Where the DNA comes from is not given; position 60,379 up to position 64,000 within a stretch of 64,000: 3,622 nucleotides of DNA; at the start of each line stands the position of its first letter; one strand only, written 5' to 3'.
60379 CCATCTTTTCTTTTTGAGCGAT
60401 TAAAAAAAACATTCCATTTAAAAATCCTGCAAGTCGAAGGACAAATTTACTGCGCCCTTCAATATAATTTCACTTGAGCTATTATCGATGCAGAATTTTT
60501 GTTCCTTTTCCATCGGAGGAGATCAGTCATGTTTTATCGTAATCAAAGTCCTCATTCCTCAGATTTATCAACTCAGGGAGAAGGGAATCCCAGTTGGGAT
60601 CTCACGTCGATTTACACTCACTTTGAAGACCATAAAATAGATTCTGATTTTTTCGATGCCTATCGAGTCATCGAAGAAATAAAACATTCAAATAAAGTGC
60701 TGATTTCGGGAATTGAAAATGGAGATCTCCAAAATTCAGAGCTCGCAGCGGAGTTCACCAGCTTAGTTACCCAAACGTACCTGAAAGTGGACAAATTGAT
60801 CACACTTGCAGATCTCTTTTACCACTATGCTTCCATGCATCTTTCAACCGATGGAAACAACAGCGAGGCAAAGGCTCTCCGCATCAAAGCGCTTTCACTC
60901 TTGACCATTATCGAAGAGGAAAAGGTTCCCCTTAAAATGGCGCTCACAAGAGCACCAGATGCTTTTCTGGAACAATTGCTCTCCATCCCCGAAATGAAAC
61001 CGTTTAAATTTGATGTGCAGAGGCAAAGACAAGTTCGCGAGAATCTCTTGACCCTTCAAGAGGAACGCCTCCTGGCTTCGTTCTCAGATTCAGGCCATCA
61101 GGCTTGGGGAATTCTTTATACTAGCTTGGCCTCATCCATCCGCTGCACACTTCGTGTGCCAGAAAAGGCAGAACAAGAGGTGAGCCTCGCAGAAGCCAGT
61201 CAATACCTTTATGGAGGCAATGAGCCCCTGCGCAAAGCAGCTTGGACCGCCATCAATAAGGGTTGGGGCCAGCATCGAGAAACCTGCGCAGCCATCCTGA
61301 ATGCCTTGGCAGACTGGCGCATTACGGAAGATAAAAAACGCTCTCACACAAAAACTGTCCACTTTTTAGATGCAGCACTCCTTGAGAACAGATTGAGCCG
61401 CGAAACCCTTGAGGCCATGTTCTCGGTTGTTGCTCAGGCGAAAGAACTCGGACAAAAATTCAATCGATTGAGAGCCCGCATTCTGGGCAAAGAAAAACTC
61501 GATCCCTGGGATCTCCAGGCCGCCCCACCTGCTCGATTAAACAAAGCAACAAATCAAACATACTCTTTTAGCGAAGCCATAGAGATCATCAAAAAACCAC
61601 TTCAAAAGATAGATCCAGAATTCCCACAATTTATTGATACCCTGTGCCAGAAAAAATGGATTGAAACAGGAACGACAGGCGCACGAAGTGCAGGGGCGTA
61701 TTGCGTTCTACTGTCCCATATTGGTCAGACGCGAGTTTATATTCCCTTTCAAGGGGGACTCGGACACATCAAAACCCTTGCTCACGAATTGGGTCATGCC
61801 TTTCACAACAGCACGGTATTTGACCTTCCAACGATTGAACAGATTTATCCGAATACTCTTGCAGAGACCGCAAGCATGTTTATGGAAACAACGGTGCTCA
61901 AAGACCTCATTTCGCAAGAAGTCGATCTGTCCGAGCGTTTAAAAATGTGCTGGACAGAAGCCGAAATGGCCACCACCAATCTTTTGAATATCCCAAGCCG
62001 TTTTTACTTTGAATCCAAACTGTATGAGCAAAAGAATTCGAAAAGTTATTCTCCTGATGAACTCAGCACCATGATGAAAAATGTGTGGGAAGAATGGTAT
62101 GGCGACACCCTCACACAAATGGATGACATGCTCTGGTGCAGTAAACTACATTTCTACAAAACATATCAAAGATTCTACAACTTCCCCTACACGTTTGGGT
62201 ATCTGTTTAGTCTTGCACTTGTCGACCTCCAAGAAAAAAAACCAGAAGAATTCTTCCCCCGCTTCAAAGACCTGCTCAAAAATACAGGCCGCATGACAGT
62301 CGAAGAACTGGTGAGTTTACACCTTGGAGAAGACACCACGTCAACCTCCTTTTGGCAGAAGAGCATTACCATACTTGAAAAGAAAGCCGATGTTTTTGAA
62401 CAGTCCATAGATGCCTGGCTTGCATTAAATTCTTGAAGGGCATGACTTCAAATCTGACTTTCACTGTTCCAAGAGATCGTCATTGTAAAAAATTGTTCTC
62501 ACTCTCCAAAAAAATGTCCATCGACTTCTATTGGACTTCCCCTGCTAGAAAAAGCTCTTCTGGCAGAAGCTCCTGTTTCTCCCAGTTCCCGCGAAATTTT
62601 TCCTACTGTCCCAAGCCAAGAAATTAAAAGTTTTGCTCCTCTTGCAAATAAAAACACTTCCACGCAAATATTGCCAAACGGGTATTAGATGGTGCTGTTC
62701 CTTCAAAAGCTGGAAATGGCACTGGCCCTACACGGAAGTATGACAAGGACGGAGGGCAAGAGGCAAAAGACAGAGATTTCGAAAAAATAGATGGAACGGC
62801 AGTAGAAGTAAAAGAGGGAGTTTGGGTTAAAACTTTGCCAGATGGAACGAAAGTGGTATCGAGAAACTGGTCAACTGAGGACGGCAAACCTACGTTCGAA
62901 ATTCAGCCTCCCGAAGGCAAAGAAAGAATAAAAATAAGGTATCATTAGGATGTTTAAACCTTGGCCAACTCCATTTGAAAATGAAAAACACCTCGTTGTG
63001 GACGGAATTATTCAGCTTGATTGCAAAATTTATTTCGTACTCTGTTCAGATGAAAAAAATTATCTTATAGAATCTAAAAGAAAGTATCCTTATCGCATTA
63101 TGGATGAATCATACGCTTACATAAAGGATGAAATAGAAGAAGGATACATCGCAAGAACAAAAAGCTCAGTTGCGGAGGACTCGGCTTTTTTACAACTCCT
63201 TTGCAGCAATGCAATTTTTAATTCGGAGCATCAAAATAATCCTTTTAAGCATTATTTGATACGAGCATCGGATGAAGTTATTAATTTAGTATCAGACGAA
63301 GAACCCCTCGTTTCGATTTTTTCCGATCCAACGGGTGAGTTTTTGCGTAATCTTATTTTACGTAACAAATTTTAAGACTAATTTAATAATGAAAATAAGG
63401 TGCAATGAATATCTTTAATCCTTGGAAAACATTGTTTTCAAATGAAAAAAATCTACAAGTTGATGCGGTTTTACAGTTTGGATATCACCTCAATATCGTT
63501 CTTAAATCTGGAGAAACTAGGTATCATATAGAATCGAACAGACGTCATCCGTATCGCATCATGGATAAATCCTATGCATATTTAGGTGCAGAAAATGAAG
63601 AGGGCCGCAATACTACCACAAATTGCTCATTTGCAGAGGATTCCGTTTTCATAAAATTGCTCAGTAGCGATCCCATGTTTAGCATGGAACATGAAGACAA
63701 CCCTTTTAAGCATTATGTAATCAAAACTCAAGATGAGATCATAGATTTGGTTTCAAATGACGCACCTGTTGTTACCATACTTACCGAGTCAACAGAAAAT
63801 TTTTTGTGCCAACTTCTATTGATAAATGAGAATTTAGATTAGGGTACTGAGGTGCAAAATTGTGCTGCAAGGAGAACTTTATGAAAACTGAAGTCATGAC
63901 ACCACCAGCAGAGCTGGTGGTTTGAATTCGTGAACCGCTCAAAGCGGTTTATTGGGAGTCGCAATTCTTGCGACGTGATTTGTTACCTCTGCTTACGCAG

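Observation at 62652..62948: Start-less toxin-like 3' gene remnant translationally coupled to a downstream small gene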

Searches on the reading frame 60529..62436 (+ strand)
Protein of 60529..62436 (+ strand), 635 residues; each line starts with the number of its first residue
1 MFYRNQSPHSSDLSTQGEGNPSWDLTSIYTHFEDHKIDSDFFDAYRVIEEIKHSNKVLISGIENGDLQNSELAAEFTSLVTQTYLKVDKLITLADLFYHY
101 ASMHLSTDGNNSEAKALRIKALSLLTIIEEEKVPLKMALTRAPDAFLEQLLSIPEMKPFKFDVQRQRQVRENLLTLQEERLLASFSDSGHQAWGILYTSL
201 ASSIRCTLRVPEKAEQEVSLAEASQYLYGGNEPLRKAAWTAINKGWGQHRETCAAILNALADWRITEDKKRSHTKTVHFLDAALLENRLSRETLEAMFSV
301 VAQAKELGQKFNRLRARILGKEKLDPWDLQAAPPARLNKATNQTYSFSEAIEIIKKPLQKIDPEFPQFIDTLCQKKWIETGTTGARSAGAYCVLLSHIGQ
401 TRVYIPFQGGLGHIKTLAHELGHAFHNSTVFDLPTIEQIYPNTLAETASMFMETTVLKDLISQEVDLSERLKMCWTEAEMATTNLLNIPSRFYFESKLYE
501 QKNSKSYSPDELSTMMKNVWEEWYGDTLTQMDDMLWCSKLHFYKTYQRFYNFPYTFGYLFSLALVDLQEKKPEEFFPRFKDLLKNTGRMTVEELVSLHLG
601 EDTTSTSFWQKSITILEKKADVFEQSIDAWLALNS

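Call 33: find_related_loci(query=window:60529-62436:+, collection=genome_contigs, flank=10000)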
Query window:60529-62436:+ (635 aa) in genome_contigs; peptide patterns used: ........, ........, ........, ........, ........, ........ (x = any residue, [..] = any of these).
18 stretches matched a pattern, but none encodes a relative of the query by tblastn (E <= 1e-3).

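Call 77: find_encoding_contigs(protein=window:60529-62436:+, flank=4000, max_places=10)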
Protein window:60529-62436:+ (635 aa): 7 contigs read that carry it; 1 place shown.
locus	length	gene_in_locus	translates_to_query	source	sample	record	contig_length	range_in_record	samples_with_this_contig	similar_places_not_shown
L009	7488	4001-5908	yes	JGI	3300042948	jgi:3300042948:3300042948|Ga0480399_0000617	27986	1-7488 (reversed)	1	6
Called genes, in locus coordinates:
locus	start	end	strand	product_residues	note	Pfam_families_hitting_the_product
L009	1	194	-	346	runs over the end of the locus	PF00528:BPD_transp_1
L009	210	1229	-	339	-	PF00528:BPD_transp_1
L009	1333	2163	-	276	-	-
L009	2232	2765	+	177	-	-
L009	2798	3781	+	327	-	PF01145:Band_7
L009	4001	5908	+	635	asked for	PF08439:Peptidase_M3_N, PF01432:Peptidase_M3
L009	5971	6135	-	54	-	-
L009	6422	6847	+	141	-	-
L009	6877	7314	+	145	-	-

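Call 78: list_cluster_members(proteins=[window:60529-62436:+, window:59326-60309:+, window:49080-51125:+, window:25362-27014:+])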
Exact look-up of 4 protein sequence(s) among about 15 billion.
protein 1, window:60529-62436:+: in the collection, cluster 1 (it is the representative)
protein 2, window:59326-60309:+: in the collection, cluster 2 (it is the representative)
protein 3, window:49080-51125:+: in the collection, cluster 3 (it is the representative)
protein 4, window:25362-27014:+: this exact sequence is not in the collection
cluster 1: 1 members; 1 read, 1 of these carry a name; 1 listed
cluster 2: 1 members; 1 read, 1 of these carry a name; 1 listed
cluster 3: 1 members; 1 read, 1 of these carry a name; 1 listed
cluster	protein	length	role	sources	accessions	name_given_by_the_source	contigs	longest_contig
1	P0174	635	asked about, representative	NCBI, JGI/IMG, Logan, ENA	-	oligoendopeptidase F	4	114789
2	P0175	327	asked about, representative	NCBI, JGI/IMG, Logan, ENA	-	regulator of protease activity HflC (stomatin/prohibitin superfamily)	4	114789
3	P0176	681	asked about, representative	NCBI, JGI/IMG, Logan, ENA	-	hypothetical protein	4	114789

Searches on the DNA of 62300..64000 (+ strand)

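Call 10: search_dna_similar(query=window:62437-63900:+, collection=plasmids, mode=distant)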
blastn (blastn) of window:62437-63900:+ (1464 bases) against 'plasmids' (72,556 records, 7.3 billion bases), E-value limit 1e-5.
No match.

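Call 80: search_rna_families(source=window, start=62300, end=64000, threshold=evalue, max_evalue=1)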
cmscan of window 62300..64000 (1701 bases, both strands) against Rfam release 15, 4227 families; matches with E-value up to 1: 0.
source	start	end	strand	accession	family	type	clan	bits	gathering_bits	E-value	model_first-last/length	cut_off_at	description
